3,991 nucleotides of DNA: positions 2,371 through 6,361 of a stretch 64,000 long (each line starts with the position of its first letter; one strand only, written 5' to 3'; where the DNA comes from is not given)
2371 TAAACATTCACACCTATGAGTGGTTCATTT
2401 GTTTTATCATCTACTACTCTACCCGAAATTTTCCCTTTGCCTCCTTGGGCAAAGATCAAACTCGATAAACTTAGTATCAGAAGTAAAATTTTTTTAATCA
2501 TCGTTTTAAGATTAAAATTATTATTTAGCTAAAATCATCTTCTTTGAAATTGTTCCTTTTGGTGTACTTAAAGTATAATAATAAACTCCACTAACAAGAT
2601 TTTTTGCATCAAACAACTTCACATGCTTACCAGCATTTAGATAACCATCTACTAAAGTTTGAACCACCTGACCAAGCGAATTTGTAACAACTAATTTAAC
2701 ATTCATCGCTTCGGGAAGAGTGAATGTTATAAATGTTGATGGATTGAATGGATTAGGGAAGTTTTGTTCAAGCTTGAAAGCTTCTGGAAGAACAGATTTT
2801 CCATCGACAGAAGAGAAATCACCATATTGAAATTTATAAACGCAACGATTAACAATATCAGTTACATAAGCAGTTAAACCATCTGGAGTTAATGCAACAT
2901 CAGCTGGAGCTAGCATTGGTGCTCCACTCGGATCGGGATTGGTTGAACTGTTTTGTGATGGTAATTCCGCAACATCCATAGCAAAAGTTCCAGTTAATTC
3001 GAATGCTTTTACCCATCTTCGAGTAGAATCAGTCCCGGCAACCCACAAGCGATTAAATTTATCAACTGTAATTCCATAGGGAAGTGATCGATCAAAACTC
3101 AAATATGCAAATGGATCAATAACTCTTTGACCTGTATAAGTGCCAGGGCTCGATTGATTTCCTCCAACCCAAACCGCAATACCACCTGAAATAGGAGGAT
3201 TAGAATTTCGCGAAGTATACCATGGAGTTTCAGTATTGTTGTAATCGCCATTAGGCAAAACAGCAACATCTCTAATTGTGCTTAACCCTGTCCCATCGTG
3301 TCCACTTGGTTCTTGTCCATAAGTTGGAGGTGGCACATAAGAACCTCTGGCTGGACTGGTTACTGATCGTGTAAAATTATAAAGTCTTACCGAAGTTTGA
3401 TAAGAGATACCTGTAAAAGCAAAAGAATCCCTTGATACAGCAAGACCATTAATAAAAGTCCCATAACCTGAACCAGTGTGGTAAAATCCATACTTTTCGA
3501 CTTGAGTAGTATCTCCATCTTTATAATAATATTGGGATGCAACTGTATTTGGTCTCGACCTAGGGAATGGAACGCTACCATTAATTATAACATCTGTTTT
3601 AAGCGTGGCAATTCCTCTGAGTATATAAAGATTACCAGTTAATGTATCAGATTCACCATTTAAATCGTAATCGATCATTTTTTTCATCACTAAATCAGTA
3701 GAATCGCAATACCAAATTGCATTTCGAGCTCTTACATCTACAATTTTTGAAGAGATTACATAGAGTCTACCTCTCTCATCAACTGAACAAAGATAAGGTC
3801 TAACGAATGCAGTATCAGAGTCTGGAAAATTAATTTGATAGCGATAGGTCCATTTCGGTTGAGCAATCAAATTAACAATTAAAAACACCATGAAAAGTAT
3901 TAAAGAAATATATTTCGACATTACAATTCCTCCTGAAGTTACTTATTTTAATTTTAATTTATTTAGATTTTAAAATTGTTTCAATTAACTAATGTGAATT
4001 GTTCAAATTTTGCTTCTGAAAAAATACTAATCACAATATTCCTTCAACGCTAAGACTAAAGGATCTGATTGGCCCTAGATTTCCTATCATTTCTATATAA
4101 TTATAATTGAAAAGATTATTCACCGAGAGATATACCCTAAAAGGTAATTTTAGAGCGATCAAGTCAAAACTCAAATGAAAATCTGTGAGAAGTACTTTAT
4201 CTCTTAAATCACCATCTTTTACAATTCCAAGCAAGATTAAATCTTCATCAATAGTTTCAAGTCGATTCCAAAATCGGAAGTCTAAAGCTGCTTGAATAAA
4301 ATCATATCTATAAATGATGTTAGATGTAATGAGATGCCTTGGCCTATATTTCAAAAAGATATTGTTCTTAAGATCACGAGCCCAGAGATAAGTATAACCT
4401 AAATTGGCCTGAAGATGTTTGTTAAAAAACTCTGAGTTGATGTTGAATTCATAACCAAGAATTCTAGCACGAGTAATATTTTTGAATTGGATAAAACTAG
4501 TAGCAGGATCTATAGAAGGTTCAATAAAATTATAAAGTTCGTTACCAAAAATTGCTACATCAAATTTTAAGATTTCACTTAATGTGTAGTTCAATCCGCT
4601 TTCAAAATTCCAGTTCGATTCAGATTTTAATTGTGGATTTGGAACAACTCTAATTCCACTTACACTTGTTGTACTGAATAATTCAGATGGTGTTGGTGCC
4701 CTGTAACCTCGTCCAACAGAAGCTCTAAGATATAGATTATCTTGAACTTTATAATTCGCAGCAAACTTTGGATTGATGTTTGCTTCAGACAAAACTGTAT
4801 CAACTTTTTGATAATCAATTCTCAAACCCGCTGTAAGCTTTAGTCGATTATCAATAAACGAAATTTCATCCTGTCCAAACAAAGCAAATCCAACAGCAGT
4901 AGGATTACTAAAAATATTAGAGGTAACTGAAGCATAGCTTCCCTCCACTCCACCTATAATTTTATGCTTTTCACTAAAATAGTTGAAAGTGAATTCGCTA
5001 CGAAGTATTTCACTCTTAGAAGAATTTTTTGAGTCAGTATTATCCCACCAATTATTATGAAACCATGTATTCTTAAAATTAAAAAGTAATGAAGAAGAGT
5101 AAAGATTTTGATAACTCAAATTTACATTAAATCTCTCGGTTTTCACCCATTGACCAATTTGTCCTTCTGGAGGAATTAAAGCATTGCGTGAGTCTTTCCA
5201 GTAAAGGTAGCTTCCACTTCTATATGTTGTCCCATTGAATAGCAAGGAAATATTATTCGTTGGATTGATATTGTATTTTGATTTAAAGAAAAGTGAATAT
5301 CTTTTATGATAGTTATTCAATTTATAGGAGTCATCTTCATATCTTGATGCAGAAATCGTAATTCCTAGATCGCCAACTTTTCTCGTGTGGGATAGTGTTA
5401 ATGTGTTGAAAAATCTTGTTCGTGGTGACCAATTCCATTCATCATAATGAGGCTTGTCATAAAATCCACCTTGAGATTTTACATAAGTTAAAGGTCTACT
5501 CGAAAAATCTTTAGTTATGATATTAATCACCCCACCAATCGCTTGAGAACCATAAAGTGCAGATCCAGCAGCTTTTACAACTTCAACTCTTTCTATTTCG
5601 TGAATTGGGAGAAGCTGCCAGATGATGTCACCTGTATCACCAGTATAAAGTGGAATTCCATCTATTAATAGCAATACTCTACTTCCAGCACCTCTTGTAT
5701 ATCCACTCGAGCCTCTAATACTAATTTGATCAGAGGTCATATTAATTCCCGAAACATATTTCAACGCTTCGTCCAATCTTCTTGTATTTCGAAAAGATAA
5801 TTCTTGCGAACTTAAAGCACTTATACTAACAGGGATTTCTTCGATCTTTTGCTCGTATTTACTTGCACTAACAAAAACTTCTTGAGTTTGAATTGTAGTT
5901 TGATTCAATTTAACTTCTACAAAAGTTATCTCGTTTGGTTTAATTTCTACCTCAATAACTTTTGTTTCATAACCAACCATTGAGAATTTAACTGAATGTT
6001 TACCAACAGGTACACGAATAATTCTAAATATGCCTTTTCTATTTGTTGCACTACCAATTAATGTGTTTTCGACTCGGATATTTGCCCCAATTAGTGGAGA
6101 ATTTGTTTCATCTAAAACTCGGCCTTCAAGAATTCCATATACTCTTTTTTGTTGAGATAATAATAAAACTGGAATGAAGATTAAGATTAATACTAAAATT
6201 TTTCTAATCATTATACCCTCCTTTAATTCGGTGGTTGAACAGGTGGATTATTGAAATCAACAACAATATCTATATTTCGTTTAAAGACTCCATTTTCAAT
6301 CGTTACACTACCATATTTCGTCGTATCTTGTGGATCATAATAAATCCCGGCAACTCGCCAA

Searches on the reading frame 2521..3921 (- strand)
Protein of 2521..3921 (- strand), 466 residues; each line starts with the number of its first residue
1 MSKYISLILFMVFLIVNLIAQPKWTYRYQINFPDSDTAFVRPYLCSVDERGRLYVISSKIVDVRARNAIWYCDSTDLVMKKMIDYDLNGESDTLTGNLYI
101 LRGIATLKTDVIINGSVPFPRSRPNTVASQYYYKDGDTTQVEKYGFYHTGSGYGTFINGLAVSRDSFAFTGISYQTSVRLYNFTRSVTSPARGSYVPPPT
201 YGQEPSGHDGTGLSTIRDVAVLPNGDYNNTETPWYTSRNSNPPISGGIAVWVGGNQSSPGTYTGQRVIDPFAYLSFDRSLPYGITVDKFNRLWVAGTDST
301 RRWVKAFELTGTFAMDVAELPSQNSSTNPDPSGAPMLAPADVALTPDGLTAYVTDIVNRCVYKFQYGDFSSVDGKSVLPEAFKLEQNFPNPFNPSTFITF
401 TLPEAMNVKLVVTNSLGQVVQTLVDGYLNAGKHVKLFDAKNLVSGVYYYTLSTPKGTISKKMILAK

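Call 50: search_protein_families(library=pfam, proteins=[window:2521-3921:-], max_evalue=0.0001)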
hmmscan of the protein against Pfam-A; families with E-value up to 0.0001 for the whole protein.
window:2521-3921:- (466 aa): 1 family
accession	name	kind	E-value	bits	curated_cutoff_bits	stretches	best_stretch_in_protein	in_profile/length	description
PF18962.6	Por_Secre_tail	-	4e-07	30.7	27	1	388-463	2-74/75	Secretion system C-terminal sorting domain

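Call 73: find_encoding_contigs(protein=window:2521-3921:-, flank=10000, max_places=2)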
Protein window:2521-3921:- (466 aa): no gene with exactly this product is on record in the collection.

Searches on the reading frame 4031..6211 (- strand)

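Call 50: search_protein_families(library=pfam, proteins=[window:4031-6211:-], max_evalue=0.0001)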
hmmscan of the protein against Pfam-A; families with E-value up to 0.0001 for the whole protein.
window:4031-6211:- (726 aa): 5 families
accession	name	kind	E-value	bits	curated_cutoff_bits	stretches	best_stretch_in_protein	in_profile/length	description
PF00593.30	TonB_dep_Rec_b-barrel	-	3.9e-37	129.6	27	1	263-700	11-436/436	TonB dependent receptor-like, beta-barrel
PF07715.20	Plug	-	2.9e-23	82.9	23.9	1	123-228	2-107/107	TonB-dependent Receptor Plug Domain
PF13715.12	CarbopepD_reg_2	-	7.6e-20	71.2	32.2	1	29-114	2-88/88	CarboxypepD_reg-like domain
PF13620.12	CarboxypepD_reg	-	1.3e-13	51.5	32.3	1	28-102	2-81/82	Carboxypeptidase regulatory-like domain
PF25020.1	TTR_TEN1-4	-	6.4e-05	23.2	27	0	23-99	4-82/86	Teneurin TTR-like domain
